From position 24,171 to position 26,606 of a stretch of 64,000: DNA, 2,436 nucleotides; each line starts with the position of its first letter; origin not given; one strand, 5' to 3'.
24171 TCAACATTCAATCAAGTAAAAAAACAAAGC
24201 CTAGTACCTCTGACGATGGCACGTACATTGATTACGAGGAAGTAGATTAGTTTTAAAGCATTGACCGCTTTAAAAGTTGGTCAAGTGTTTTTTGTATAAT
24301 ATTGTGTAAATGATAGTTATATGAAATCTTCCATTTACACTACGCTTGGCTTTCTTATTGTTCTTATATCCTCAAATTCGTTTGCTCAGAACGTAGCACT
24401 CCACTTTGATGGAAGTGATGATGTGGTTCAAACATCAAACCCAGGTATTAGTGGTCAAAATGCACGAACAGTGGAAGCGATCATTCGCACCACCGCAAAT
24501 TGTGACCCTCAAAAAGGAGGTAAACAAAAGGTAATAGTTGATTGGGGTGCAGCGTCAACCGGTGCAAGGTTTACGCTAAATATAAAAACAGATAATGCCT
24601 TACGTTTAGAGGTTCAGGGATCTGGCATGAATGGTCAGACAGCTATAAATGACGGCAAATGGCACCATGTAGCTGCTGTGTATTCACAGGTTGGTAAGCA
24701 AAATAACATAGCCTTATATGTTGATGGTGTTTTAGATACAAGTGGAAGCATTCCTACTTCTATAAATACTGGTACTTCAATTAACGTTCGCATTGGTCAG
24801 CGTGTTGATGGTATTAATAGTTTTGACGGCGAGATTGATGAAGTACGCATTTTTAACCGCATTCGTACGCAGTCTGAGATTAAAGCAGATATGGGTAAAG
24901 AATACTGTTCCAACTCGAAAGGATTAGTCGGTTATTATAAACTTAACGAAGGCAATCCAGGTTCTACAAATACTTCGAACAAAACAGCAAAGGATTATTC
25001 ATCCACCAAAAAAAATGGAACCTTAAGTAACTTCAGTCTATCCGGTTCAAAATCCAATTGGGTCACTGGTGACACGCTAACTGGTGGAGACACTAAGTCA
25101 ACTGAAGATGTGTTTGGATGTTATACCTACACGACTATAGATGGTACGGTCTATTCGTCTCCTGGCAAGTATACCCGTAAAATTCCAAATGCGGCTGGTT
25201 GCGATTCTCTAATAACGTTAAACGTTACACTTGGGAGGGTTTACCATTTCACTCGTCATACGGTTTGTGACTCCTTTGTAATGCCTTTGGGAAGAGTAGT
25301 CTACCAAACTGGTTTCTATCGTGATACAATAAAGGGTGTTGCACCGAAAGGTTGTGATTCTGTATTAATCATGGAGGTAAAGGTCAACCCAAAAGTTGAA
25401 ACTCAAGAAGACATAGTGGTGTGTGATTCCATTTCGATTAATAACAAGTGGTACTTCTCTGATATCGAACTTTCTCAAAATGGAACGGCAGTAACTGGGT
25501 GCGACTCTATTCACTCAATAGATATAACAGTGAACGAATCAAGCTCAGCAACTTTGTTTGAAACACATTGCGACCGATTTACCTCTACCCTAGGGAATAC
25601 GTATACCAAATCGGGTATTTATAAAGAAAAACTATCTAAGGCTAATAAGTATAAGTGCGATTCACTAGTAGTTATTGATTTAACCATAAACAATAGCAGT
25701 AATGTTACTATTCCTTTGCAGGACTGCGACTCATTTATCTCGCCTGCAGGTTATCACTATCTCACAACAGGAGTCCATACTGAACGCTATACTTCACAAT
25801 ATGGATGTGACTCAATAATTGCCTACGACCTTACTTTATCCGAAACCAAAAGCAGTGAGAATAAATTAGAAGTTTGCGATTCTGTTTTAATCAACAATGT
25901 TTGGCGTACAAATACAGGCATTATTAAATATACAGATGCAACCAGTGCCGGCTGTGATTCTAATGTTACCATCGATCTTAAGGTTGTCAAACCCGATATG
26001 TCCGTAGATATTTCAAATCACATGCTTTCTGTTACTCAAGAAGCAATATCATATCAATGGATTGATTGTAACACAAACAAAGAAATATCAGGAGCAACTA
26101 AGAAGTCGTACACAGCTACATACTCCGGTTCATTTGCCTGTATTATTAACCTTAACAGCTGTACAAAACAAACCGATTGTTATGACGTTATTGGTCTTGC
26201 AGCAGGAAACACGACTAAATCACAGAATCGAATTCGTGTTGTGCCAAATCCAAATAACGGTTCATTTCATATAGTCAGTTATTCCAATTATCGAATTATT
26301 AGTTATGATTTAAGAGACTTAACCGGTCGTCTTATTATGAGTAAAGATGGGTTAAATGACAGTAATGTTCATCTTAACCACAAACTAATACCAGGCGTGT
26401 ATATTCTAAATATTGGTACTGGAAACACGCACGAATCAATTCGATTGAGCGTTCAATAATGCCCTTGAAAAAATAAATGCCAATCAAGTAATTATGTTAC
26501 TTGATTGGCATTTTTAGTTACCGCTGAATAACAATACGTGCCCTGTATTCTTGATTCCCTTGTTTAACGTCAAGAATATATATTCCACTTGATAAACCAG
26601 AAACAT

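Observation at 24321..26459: LamG-lectin T9SS cargo with six copies of a ~47-aa double-'CDS' cysteine repeat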

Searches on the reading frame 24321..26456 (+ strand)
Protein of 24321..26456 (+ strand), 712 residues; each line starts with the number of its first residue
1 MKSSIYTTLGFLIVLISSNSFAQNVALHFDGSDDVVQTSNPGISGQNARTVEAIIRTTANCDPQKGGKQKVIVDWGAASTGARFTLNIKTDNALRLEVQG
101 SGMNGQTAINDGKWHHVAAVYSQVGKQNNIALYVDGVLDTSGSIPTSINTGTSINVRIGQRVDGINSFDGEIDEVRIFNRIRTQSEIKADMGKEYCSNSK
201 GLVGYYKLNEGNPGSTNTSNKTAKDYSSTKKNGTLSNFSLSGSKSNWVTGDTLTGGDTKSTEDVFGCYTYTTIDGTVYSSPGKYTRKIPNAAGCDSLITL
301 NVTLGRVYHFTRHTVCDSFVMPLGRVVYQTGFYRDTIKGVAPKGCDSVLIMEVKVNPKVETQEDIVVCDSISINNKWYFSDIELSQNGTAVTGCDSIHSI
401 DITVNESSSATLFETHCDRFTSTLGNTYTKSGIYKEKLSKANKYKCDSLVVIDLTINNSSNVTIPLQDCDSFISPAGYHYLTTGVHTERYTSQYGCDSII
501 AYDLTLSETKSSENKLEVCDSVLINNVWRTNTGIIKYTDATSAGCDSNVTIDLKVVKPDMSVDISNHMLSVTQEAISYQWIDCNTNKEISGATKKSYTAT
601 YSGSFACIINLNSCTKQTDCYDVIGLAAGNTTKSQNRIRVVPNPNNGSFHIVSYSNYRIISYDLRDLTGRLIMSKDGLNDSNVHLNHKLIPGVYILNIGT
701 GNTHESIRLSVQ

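Call 3: search_protein_families(library=pfam, proteins=[window:24321-26456:+], max_evalue=1)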
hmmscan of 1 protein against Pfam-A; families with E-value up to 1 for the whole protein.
window:24321-26456:+ (712 aa): 5 families
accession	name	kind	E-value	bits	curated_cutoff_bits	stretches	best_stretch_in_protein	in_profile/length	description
PF13385.13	Laminin_G_3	-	1.6e-25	90.4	27.6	1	30-188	1-151/151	Concanavalin A-like lectin/glucanases superfamily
PF02210.31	Laminin_G_2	-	0.00024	22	22.9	1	84-177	21-123/126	Laminin G domain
PF01221.23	Dynein_light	-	0.01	16.6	29.1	1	554-610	3-57/86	Dynein light chain type 1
PF00054.30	Laminin_G_1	-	0.035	14.8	24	1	103-156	45-91/131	Laminin G domain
PF00354.24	Pentaxin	-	0.076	13.1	25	1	87-189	58-165/194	Pentaxin family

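Call 4: search_protein_families(library=ncbifam, proteins=[window:24321-26456:+], max_evalue=1)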
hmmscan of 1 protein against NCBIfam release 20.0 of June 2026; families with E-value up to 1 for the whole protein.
window:24321-26456:+ (712 aa): 2 families
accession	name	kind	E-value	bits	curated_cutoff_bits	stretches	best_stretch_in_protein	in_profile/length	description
TIGR04183.1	Por_Secre_tail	domain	1.1e-08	34.9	23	1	641-712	2-72/72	T9SS type A sorting domain-containing protein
NF033708.1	T9SS_Cterm_ChiA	domain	0.00017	21.4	40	1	666-704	8-47/55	T9SS sorting signal type C domain-containing protein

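Call 27: find_related_loci(query=window:24321-26456:+, collection=genome_contigs, flank=6000)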
Query window:24321-26456:+ (712 aa) in genome_contigs; peptide patterns used: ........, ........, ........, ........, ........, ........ (x = any residue, [..] = any of these).
364 stretches matched a pattern; 312 encode a relative of the query (tblastn E <= 1e-3); the best 80 are kept; 80 distinct loci.
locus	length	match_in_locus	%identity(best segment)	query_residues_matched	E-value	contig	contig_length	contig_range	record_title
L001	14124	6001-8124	66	6-712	0e+0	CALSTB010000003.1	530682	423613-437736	MAG: uncultured Bacteroidia bacterium isolate AE_MB266 genome assembly, contig: contig_10310_AE_MB266, whole genome shot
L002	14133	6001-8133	65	1-712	0e+0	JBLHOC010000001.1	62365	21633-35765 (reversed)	MAG: Bacteroidia bacterium isolate 3300055726_19 Ga0535650_0000401, whole genome shotgun sequence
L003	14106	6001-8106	57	11-708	0e+0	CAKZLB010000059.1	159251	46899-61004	MAG TPA_asm: uncultured Bacteroidetes bacterium isolate ERR2094171_bin.62_CONCOCT_v1.1_MAG genome assembly, contig: ERZ6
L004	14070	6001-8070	51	4-696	0e+0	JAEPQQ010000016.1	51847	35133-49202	MAG: Bacteroidia bacterium isolate HXMU1429-3 NODE_16_length_51847_cov_4.728260, whole genome shotgun sequence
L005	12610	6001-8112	49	5-712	0e+0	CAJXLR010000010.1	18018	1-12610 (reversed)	MAG TPA_asm: uncultured Bacteroidetes bacterium isolate SRR4030075_bin.65_MetaBAT_v2.12.1_MAG genome assembly, contig: N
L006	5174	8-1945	49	67-712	0e+0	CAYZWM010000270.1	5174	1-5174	MAG TPA_asm: uncultured Chitinophagaceae bacterium isolate SRP215229_co1_39 genome assembly, contig: NODE_12470_length_5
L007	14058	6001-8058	39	4-698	8e-152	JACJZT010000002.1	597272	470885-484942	MAG: Flavobacteriales bacterium isolate HK-STAS-BACT-71 HK-STAS-BACT-71_2, whole genome shotgun sequence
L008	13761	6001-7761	34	11-698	3e-55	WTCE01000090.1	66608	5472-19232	MAG: Crocinitomix sp. isolate GLR79 c_000000224158, whole genome shotgun sequence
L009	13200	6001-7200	41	1-707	4e-52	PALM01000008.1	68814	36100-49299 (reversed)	MAG: Flavobacteriales bacterium isolate SAT43 MHASMcontig_1034756, whole genome shotgun sequence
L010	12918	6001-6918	37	258-708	2e-44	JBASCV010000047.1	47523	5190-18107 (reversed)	MAG: Bacteroidia bacterium isolate MFD03501_ilm_asm_bin18 k127_16894, whole genome shotgun sequence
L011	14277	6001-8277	28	279-698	6e-35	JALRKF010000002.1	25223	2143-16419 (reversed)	MAG: Crocinitomicaceae bacterium isolate WKH.37 WKH_979019, whole genome shotgun sequence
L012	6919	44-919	31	291-676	2e-34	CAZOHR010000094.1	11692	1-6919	MAG TPA_asm: uncultured Bacteroidales bacterium isolate SRP272421_co3_70 genome assembly, contig: NODE_16464_length_1169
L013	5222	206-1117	28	311-675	2e-31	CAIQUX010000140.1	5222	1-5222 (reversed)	MAG: uncultured Bacteroidetes bacterium isolate Umea1_bin-3625 genome assembly, contig: bin-3625:140/329, whole genome s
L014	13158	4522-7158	37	26-248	6e-31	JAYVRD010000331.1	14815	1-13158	MAG: Chitinophagaceae bacterium isolate GL72_UP_metabinner_5 GL72_UP_metabinner_5_330, whole genome shotgun sequence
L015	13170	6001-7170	39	22-276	2e-30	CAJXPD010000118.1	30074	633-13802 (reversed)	MAG TPA_asm: uncultured Lewinella sp. isolate SRR3880209_bin.3_MetaBAT_v2.12.1_MAG genome assembly, contig: NODE_214_len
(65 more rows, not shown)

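Call 53: list_cluster_members(proteins=[window:24321-26456:+, P0182, P0261])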
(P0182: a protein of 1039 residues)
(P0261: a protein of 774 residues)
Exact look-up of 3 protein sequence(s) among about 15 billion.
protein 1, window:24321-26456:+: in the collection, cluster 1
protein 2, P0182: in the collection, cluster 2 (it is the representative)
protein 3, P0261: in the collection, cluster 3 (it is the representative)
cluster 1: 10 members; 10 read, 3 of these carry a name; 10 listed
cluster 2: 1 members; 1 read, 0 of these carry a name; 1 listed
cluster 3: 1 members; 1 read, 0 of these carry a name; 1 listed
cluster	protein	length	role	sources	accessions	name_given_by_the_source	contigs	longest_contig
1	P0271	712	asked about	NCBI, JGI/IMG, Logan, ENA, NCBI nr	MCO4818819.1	MAG: T9SS type A sorting domain-containing protein [Bacteroidetes bacterium] | T9SS type A sorting domain-containing protein [Bacteroidota bacterium]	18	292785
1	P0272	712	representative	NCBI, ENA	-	-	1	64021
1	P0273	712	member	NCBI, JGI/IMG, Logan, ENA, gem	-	hypothetical protein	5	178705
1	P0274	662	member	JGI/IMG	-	hypothetical protein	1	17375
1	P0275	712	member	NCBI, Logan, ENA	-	-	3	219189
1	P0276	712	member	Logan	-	-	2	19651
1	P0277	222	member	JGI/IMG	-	-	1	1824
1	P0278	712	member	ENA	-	-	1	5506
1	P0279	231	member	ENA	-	-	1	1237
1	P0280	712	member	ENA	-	-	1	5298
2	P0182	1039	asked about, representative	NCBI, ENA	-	-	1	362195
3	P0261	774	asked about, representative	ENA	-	-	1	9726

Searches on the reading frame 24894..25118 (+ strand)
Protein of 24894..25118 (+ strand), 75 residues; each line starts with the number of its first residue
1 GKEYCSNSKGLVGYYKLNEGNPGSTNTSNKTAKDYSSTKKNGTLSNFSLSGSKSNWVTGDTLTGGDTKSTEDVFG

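Call 7: search_protein_families(library=pfam, proteins=[window:24894-25118:+], max_evalue=10)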
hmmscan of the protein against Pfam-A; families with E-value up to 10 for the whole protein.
seq(75 aa): 0 families

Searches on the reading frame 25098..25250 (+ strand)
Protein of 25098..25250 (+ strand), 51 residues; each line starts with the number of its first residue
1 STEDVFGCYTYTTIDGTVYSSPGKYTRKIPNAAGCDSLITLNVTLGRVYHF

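Call 9: search_solved_structures(query=A1, max_evalue=10, show_alignments=2)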
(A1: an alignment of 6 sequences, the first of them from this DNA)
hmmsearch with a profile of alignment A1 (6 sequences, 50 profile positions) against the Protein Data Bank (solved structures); distinct sequences matched with E-value up to 10: 0.
